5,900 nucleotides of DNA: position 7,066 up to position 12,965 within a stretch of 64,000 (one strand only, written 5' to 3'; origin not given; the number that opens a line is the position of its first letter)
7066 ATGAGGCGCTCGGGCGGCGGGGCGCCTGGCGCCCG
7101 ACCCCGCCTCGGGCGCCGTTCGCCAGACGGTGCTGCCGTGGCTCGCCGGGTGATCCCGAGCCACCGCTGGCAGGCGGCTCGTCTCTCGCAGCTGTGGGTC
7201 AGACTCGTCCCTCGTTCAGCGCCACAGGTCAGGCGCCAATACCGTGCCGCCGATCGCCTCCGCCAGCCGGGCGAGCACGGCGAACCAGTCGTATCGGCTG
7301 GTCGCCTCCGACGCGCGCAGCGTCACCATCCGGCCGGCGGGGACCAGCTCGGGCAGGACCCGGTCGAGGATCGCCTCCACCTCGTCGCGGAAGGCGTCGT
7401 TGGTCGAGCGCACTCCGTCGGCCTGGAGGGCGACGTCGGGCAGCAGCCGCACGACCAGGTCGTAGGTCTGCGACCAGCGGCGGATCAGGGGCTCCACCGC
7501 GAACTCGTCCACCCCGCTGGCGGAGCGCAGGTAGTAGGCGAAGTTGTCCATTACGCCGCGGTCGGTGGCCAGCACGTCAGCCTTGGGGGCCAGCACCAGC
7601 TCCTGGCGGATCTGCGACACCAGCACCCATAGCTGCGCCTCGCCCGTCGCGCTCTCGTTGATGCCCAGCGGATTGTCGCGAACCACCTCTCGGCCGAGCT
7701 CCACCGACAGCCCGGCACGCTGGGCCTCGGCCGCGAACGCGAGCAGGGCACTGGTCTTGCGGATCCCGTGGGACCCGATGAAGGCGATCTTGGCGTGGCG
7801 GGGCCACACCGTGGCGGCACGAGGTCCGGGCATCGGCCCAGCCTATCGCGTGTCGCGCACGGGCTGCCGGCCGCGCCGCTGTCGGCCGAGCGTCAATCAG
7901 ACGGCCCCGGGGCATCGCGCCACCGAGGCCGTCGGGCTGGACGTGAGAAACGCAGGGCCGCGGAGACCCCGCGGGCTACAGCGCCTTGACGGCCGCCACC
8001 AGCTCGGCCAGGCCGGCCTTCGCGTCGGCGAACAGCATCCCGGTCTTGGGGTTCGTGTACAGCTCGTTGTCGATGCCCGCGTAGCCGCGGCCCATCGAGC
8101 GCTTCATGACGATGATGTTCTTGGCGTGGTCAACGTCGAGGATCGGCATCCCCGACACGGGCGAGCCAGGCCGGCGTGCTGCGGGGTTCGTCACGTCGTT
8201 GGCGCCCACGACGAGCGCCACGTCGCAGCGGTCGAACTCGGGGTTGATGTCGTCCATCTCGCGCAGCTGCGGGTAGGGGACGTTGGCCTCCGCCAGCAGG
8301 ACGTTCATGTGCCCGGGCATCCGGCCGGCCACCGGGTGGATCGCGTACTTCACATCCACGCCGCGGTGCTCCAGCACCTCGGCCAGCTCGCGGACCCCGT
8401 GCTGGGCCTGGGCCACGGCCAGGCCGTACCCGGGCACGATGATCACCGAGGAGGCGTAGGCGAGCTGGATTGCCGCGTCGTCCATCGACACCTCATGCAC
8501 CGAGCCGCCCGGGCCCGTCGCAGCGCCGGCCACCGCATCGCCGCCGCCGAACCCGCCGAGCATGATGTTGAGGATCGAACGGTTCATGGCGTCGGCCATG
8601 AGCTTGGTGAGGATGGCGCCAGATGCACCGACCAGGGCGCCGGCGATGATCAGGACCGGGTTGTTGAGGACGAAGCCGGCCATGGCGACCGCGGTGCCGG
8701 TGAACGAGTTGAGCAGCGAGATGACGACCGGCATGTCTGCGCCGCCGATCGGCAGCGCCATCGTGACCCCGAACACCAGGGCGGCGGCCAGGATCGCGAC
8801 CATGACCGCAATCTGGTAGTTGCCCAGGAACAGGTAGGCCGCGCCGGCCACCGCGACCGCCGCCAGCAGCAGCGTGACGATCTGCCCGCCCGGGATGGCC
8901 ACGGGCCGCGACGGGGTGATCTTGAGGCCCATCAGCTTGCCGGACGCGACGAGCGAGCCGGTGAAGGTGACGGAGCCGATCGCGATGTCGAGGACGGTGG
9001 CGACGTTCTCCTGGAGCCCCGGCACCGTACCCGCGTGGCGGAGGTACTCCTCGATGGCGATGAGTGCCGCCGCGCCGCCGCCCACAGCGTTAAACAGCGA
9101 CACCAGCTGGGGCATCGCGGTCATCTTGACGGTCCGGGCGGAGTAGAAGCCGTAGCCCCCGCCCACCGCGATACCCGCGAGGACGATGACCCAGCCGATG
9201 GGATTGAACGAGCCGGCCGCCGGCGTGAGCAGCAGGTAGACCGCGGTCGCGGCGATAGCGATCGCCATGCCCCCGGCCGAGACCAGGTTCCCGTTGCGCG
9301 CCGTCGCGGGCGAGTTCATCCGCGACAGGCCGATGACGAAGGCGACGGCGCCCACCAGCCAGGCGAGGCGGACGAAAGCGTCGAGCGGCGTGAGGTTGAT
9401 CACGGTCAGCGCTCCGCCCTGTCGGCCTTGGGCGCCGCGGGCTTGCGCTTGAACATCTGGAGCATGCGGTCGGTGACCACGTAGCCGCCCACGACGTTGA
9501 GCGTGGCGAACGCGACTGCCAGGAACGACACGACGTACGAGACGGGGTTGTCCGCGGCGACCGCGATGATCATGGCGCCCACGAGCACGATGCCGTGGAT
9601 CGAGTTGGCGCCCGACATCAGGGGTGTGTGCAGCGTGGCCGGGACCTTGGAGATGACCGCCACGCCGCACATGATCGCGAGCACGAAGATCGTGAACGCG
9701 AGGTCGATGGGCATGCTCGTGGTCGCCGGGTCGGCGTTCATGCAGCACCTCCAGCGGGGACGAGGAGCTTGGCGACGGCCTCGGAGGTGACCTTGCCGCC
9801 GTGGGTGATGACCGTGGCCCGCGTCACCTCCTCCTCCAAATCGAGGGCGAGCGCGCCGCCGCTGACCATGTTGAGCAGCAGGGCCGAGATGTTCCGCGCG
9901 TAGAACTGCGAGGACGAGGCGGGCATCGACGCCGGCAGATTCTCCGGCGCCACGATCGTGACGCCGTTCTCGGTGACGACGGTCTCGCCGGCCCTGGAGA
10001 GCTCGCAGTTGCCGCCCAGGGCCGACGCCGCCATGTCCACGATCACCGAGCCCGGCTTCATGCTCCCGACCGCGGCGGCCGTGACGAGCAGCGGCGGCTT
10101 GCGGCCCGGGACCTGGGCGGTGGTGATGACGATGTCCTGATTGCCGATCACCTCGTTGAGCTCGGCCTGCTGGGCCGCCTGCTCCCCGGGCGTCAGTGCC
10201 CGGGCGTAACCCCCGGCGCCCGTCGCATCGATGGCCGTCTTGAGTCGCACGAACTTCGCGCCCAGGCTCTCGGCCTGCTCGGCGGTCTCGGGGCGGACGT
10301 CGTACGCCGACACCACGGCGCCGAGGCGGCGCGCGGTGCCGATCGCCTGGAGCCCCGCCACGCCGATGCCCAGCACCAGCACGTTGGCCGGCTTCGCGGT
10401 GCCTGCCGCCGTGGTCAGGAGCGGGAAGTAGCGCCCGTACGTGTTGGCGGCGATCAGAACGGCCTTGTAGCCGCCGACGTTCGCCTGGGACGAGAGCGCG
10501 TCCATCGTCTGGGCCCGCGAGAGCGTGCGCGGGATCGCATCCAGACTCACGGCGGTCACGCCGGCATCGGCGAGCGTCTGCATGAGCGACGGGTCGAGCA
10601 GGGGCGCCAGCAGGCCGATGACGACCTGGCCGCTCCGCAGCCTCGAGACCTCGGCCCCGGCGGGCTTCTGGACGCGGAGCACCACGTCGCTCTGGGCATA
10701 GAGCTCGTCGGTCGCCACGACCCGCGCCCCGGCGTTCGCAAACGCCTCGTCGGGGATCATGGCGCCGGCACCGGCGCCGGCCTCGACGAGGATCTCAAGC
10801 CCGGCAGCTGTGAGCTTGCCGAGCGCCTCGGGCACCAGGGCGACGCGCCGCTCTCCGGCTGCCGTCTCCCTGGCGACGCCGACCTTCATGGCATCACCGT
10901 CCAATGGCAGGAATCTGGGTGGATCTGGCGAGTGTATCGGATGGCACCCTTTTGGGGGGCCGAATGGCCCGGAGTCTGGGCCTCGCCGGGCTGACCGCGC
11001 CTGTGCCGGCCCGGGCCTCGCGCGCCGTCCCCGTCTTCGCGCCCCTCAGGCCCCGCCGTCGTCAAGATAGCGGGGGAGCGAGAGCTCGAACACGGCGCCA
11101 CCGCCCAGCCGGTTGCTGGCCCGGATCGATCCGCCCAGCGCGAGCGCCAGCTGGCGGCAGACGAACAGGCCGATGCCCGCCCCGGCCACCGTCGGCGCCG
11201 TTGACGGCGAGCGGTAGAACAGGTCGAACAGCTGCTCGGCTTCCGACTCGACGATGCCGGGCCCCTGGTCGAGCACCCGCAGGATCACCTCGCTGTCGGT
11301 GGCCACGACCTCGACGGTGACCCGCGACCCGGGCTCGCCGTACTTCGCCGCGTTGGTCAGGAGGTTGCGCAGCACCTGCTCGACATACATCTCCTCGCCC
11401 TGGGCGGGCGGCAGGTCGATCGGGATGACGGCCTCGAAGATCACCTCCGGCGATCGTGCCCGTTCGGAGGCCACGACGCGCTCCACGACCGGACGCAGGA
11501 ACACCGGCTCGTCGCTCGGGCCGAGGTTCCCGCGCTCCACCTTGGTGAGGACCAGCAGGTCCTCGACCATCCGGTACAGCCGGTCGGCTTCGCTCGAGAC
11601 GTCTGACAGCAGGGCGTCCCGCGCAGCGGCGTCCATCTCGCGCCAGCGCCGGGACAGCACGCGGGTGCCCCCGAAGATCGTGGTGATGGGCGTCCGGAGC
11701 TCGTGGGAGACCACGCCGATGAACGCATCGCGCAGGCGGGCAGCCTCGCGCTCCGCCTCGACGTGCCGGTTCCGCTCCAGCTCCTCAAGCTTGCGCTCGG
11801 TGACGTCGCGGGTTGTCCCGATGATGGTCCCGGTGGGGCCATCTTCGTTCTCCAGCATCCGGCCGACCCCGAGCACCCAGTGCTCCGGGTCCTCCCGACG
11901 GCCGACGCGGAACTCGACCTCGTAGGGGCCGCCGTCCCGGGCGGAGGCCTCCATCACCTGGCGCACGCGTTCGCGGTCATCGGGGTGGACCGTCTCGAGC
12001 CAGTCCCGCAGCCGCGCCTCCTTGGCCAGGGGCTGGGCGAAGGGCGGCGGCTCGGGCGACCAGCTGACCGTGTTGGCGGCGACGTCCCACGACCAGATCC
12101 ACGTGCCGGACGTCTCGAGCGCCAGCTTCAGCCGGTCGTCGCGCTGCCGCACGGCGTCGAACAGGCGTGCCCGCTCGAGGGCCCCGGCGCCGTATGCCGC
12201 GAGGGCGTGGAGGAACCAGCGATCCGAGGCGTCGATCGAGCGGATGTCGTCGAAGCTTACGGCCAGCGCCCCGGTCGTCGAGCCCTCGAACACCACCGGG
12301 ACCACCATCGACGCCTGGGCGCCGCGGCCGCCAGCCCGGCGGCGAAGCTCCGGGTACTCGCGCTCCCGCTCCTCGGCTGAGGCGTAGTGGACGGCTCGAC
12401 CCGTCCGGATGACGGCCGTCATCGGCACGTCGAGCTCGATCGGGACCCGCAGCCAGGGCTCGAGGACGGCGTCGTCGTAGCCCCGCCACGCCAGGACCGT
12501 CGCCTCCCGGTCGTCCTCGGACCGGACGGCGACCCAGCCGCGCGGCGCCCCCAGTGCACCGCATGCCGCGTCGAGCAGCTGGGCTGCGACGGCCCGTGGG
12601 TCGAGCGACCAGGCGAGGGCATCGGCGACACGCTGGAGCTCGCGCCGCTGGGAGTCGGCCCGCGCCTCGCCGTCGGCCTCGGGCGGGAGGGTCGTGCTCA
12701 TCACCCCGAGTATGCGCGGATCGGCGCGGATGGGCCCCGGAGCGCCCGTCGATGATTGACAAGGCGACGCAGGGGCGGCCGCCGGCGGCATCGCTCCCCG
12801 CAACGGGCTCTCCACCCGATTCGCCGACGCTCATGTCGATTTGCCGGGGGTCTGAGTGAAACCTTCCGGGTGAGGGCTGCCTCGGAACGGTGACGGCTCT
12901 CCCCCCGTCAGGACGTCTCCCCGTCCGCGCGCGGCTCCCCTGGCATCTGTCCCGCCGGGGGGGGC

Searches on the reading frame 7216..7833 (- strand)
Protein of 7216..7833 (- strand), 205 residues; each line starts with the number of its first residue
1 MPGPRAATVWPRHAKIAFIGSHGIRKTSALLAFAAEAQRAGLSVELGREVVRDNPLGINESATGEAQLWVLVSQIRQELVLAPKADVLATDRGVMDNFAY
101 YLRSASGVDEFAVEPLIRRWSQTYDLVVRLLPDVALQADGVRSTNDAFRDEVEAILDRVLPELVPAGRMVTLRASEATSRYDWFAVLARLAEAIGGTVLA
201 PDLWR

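Call 76: search_protein_families(library=pfam, proteins=[window:7216-7833:-], max_evalue=0.00001)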
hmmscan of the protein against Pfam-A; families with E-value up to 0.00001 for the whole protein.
window:7216-7833:- (205 aa): 1 family
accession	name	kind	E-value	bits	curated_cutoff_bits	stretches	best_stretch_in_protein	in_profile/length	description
PF13521.12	AAA_28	-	1.1e-09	39.1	27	1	15-162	1-148/164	AAA domain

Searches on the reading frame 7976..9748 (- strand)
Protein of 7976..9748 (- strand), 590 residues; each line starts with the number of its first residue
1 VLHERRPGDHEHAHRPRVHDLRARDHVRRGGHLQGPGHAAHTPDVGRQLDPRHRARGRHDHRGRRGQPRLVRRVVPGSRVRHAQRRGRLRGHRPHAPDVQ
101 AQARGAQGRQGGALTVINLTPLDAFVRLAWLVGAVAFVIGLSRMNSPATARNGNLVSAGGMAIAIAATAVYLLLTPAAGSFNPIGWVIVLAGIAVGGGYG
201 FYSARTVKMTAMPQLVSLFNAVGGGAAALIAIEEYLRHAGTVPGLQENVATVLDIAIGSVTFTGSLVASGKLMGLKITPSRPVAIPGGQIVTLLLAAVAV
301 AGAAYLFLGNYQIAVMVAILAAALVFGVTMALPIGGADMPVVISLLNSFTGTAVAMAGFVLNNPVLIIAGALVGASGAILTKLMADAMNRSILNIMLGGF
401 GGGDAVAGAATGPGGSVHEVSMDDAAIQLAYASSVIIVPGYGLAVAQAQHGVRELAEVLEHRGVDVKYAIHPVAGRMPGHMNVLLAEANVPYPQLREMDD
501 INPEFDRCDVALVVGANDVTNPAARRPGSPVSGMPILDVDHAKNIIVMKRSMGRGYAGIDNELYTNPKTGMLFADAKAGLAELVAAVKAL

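Call 76: search_protein_families(library=pfam, proteins=[window:7976-9748:-], max_evalue=0.00001)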
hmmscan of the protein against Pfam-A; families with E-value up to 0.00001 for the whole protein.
window:7976-9748:- (590 aa): 1 family
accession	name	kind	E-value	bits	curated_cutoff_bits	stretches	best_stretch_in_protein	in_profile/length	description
PF02233.22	PNTB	-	4.8e-174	580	31.7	1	128-585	3-455/456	NAD(P) transhydrogenase beta subunit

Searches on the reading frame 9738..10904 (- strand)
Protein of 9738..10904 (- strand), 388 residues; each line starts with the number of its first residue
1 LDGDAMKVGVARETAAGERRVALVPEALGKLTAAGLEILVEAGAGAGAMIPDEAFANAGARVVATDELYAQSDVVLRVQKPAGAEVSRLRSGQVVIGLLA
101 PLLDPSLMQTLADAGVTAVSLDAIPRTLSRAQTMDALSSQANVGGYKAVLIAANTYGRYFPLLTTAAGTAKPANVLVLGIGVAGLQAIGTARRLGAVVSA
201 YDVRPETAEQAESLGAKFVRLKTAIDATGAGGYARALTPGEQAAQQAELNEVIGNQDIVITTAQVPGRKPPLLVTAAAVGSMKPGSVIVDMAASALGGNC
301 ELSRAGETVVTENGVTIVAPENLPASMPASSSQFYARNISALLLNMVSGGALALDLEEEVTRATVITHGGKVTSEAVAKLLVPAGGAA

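Call 76: search_protein_families(library=pfam, proteins=[window:9738-10904:-], max_evalue=0.00001)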
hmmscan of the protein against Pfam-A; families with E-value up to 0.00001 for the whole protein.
window:9738-10904:- (388 aa): 3 families
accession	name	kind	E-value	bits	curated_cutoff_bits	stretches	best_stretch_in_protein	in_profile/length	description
PF01262.27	AlaDh_PNT_C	-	5.1e-61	206.2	23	1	148-374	1-213/214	Alanine dehydrogenase/PNT, C-terminal domain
PF05222.21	AlaDh_PNT_N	-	6.1e-40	137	30.4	1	9-143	1-135/136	Alanine dehydrogenase/PNT, N-terminal domain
PF02826.25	2-Hacid_dh_C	-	2.1e-07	31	25.1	0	173-225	37-89/178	D-isomer specific 2-hydroxyacid dehydrogenase, NAD binding domain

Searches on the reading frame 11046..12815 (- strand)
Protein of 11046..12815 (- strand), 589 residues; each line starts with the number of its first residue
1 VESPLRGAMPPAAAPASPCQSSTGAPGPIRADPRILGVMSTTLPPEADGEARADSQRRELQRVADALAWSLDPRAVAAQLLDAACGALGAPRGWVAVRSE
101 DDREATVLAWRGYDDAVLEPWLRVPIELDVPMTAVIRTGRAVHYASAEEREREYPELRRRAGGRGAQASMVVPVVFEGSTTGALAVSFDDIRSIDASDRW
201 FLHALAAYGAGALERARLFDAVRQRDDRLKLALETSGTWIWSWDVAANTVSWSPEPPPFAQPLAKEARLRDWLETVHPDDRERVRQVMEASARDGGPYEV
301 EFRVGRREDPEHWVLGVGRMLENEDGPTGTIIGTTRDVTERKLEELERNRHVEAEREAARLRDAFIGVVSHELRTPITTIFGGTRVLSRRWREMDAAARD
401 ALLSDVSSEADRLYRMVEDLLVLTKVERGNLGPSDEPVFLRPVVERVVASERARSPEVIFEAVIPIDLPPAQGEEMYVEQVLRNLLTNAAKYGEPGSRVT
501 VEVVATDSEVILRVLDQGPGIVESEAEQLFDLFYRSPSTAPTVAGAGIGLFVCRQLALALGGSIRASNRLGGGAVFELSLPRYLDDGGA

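Call 76: search_protein_families(library=pfam, proteins=[window:11046-12815:-], max_evalue=0.00001)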
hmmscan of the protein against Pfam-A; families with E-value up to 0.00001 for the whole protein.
window:11046-12815:- (589 aa): 5 families
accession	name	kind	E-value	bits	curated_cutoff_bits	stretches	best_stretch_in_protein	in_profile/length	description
PF02518.31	HATPase_c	-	1.3e-23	84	26.4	1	475-582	3-109/111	Histidine kinase-, DNA gyrase B-, and HSP90-like ATPase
PF13185.12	GAF_2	-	3.1e-14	53.8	28.6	1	71-214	2-136/136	GAF domain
PF08447.18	PAS_3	-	5.7e-12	46.2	25.6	1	269-334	23-88/89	PAS fold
PF00512.31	HisKA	-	4.5e-11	43.1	26.9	1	362-429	2-66/66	His Kinase A (phospho-acceptor) domain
PF01590.32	GAF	-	5.1e-07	30.7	22.4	1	72-209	1-129/133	GAF domain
